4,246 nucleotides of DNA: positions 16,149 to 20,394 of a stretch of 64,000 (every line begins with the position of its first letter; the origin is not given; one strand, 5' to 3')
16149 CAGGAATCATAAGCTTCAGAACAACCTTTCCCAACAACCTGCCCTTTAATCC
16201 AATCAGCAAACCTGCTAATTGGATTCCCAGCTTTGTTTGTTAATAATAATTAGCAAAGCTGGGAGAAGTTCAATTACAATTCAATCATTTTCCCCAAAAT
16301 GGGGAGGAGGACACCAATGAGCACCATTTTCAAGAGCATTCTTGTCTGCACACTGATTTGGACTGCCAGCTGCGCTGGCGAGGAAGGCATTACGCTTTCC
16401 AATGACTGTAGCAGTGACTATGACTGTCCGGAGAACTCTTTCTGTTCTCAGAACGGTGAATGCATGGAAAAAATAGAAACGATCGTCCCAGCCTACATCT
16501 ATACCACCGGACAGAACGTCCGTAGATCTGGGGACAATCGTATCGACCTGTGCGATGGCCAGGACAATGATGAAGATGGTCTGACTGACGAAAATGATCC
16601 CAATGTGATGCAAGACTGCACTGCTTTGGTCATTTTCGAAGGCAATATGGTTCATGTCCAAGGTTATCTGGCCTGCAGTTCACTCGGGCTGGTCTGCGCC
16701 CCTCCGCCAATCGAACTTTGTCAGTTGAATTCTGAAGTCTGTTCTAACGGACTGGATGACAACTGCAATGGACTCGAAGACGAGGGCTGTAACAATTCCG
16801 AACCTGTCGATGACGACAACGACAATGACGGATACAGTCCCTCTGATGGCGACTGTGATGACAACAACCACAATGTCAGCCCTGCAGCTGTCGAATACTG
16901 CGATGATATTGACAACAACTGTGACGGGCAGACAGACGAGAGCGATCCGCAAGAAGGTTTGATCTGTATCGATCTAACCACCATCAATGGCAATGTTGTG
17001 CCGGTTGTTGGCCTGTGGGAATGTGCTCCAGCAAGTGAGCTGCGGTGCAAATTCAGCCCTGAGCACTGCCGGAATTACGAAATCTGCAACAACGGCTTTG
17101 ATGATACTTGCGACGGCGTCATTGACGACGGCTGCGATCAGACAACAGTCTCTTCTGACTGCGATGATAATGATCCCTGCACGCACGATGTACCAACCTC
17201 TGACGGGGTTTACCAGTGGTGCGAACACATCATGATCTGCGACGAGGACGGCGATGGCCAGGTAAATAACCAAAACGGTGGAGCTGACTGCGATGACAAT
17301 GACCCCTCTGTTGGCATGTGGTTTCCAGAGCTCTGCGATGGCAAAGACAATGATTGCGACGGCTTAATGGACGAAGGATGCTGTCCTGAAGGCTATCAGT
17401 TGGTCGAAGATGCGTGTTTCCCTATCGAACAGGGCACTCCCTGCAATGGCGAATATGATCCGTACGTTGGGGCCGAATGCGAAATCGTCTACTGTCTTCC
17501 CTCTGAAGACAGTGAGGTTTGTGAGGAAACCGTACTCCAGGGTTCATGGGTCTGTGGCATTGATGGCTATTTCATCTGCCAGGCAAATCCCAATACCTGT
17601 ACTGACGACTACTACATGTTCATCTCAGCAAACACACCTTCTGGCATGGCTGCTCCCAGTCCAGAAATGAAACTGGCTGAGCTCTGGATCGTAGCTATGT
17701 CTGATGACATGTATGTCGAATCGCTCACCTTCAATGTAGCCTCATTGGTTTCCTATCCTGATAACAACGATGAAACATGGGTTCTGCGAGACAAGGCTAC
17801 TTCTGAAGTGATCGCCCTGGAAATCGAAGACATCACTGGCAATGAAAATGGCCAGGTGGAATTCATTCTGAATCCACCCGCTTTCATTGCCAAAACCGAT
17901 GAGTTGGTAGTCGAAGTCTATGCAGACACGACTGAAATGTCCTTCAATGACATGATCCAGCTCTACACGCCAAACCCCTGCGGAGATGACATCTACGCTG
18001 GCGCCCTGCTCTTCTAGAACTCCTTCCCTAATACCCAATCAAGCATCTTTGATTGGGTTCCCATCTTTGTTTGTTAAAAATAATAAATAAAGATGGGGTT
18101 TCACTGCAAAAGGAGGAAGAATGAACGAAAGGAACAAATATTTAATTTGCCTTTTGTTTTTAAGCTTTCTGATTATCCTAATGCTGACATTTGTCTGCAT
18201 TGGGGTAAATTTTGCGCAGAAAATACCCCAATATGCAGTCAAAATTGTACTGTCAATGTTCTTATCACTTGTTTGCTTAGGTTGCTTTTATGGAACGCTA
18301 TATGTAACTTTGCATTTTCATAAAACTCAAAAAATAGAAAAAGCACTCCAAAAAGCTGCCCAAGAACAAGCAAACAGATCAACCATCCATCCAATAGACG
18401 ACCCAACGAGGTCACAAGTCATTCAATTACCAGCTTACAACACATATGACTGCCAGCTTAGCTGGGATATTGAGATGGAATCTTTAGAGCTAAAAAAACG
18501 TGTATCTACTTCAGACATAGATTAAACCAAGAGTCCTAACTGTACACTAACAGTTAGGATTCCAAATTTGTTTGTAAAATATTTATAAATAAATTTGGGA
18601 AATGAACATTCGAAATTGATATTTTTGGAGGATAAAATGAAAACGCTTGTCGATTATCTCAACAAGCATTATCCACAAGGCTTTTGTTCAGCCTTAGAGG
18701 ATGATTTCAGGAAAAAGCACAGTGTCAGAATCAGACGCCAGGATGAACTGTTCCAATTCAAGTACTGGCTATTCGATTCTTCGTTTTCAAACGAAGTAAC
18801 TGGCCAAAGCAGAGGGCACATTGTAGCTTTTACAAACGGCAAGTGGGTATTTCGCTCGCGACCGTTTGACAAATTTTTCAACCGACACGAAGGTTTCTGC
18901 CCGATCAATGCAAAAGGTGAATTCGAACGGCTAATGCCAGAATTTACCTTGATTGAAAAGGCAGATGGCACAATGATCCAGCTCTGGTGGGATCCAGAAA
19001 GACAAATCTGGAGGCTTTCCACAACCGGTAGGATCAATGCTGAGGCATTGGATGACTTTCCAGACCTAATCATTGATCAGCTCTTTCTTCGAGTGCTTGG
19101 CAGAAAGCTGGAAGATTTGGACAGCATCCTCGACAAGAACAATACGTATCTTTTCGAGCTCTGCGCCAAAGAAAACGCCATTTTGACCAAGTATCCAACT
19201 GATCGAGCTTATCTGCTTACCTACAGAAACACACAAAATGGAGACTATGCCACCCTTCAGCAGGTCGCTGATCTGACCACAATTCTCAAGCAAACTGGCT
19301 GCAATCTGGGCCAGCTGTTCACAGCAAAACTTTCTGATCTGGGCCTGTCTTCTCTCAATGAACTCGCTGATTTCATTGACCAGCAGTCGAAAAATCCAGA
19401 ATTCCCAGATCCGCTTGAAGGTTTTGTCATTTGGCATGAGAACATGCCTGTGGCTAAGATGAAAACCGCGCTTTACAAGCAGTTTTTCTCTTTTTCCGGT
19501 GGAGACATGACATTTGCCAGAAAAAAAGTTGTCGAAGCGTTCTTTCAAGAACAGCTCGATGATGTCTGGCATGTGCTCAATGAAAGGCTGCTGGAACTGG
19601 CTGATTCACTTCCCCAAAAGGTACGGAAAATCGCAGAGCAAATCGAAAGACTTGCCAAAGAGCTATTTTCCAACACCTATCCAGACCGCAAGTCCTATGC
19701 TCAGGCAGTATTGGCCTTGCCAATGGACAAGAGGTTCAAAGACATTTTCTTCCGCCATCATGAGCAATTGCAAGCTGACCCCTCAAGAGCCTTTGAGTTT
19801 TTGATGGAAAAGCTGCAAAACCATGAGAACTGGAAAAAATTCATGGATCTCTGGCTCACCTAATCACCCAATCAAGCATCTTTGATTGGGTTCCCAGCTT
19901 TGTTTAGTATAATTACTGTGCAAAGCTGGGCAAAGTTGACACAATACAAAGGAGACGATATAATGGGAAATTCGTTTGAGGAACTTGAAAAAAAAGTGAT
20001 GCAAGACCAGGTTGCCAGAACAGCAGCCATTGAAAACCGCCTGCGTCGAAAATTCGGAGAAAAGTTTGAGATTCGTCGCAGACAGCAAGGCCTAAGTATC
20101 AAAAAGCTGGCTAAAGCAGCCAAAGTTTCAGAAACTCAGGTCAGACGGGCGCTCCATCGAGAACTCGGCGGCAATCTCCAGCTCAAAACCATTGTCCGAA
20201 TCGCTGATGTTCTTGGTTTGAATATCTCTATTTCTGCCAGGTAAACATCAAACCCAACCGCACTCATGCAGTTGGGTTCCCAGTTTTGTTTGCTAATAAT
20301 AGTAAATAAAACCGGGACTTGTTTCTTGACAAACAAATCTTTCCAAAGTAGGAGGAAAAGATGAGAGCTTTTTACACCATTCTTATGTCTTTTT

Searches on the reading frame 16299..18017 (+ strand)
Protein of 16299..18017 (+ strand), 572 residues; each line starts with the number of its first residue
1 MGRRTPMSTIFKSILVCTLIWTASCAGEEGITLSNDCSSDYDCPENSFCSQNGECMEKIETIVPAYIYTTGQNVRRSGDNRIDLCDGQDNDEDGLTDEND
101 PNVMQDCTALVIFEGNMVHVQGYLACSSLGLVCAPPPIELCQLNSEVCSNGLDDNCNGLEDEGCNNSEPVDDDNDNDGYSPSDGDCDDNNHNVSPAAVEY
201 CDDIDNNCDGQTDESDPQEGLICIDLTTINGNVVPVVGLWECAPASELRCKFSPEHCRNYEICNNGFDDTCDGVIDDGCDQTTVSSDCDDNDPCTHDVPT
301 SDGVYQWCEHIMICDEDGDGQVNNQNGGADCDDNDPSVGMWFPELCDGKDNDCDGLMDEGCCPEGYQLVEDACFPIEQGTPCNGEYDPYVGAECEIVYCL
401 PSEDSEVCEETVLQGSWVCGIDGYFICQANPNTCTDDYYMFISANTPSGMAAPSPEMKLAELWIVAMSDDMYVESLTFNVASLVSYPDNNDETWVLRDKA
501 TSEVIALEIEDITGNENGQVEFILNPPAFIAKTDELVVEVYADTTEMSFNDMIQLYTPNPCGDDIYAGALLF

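Call 6: search_protein_families(library=pfam, proteins=[window:16299-18017:+], max_evalue=0.1)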
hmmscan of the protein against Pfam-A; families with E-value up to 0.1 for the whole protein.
window:16299-18017:+ (572 aa): 1 family
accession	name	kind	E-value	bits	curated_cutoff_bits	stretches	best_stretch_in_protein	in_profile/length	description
PF11617.13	Cu-binding_MopE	-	5.6e-15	55.7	27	3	185-214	1-30/30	Putative metal-binding motif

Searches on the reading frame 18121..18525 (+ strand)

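Call 6: search_protein_families(library=pfam, proteins=[window:18121-18525:+], max_evalue=0.1)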
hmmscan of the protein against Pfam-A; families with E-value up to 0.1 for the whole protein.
window:18121-18525:+ (134 aa): 1 family
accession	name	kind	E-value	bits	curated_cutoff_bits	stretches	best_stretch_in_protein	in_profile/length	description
PF08395.17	7tm_7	-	0.0016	18.3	26.6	1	5-83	119-202/370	7tm Chemosensory receptor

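Call 42: search_protein_families(library=phrogs, proteins=[window:18121-18525:+], max_evalue=0.01)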
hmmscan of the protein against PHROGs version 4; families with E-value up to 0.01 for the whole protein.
window:18121-18525:+ (134 aa): 0 families

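Call 59: search_protein_families(library=ncbifam, proteins=[window:18121-18525:+], max_evalue=0.01)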
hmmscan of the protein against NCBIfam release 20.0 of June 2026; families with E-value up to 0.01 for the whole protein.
window:18121-18525:+ (134 aa): 2 families
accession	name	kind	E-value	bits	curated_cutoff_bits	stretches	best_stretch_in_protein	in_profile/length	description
NF047440.1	LA3751_2_3_fam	subfamily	4.8e-05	22.4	200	1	13-91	338-414/460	LA_3751/LA_3752 family putative glycosyltransferase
NF045993.1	MAG0130_MAG3770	subfamily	0.0022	17.9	85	1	3-59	15-71/140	MAG0130/MAG3770 family membrane protein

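Call 60: search_protein_families(library=padloc, proteins=[window:18121-18525:+], max_evalue=0.01)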
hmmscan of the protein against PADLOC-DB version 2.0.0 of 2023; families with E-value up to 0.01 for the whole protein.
window:18121-18525:+ (134 aa): 0 families

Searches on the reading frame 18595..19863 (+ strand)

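Call 6: search_protein_families(library=pfam, proteins=[window:18595-19863:+], max_evalue=0.1)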
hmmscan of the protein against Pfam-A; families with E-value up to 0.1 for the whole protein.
window:18595-19863:+ (422 aa): 2 families
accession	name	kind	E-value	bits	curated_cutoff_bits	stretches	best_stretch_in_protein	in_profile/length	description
PF09511.15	RNA_lig_T4_1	-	1.7e-16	61.2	28.3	1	73-298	3-217/227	RNA ligase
PF08930.15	DUF1912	-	0.046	14.4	25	0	370-419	30-74/84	Domain of unknown function (DUF1912)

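Call 42: search_protein_families(library=phrogs, proteins=[window:18595-19863:+], max_evalue=0.01)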
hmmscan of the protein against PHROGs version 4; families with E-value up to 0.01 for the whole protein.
window:18595-19863:+ (422 aa): 2 families
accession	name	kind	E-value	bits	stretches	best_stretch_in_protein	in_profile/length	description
phrog_562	-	tail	6.8e-34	118.4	1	15-392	3-350/377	RNA ligase and tail fiber protein attachment catalyst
phrog_8238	-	DNA, RNA and nucleotide metabolism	1.8e-07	30.7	1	55-297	441-673/737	RNA ligase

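Call 59: search_protein_families(library=ncbifam, proteins=[window:18595-19863:+], max_evalue=0.01)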
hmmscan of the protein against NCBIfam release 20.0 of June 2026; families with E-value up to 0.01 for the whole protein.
window:18595-19863:+ (422 aa): 1 family
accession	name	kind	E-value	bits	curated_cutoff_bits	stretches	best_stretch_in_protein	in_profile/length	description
TIGR02308.1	RNA_lig_T4_1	equivalog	5.4e-10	38.9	242.25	1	71-379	51-334/373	T4 RnlA family RNA ligase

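Call 60: search_protein_families(library=padloc, proteins=[window:18595-19863:+], max_evalue=0.01)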
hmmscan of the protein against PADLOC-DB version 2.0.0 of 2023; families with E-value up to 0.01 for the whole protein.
window:18595-19863:+ (422 aa): 0 families

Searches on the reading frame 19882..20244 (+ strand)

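Call 6: search_protein_families(library=pfam, proteins=[window:19882-20244:+], max_evalue=0.1)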
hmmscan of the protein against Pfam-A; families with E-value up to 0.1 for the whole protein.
window:19882-20244:+ (120 aa): 12 families
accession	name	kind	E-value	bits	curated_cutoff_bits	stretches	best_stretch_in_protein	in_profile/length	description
PF13443.12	HTH_26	-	2.1e-06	28.3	22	1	67-115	7-54/63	Cro/C1-type HTH DNA-binding domain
PF01381.28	HTH_3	-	5e-06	26.9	23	1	65-115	4-52/55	Helix-turn-helix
PF13560.12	HTH_31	-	0.0003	21.5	27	1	58-113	2-56/64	Helix-turn-helix domain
PF13384.12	HTH_23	-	0.00033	20.8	24.6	1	64-94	11-43/50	Homeodomain-like domain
PF02796.21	HTH_7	-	0.0036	17.8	23.8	1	64-92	15-43/45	Helix-turn-helix domain of resolvase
PF13551.12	HTH_29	-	0.0036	17.8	28.1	1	67-97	8-40/64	Winged helix-turn helix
PF13518.12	HTH_28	-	0.0096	16.4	25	1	64-96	6-38/52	Helix-turn-helix domain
PF13542.12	HTH_Tnp_ISL3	-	0.02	14.8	27.4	1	69-93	26-49/51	Helix-turn-helix domain of transposase family ISL3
PF00165.29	HTH_AraC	-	0.024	15.2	26.6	0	68-96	6-34/42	Bacterial regulatory helix-turn-helix proteins, AraC family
PF01418.23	HTH_6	-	0.028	14.9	28.3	0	70-95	34-58/77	Helix-turn-helix domain, rpiR family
PF08281.18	Sigma70_r4_2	-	0.028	14.5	25.7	0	66-93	22-49/54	Sigma-70, region 4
PF00392.27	GntR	-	0.058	13.5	27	0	70-93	23-47/64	Bacterial regulatory proteins, gntR family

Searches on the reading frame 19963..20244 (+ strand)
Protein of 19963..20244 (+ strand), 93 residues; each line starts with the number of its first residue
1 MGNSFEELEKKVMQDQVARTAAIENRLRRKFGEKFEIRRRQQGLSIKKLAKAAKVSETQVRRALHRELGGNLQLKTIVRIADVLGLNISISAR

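Call 42: search_protein_families(library=phrogs, proteins=[window:19963-20244:+], max_evalue=0.01)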
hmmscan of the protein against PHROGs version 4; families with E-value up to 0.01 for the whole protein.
window:19963-20244:+ (93 aa): 12 families
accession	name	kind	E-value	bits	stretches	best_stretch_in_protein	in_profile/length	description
phrog_1373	-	transcription regulation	1.5e-09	39.1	1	3-92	35-123/166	transcriptional regulator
phrog_3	-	transcription regulation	1.9e-06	28.9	1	21-89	79-141/430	transcriptional repressor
phrog_8522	-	DNA, RNA and nucleotide metabolism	2e-05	26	1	40-91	17-66/71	HTH DNA binding protein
phrog_4268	-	transcription regulation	5.8e-05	24.2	1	41-92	46-93/96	transcriptional repressor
phrog_4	-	transcription regulation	0.00016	21.8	1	20-88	132-188/400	transcriptional repressor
phrog_5823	-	transcription regulation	0.00017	21.9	1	29-89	5-64/404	transcriptional regulator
phrog_8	-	transcription regulation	0.00018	22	1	21-86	67-130/346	transcriptional regulator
phrog_18318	-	DNA, RNA and nucleotide metabolism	0.00064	20.8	1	23-92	26-94/108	HTH DNA binding protein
phrog_7126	-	DNA, RNA and nucleotide metabolism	0.00095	20.1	1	35-91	22-77/120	HTH DNA binding protein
phrog_836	-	transcription regulation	0.00096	20.3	1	17-67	74-120/133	late transcriptional activator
phrog_2339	-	DNA, RNA and nucleotide metabolism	0.0036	18.3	1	17-91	12-85/98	HTH DNA binding protein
phrog_4779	-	transcription regulation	0.0068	17.9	0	40-84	12-56/98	transcriptional regulator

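Call 60: search_protein_families(library=padloc, proteins=[window:19963-20244:+], max_evalue=0.01)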
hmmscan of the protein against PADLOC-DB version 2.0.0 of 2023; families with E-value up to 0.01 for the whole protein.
window:19963-20244:+ (93 aa): 4 families
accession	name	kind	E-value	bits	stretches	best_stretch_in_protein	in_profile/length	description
PDLC03666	Control_protein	-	9.7e-05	20.7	1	27-89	3-63/77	control protein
PDLC04760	PDC-M64C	-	0.00012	20.4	1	30-88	26-82/93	-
PDLC04133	mad1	-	0.00059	18.1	1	43-66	5-28/60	mads_1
PDLC03665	Control_protein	-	0.003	15.8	1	25-89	3-66/77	control protein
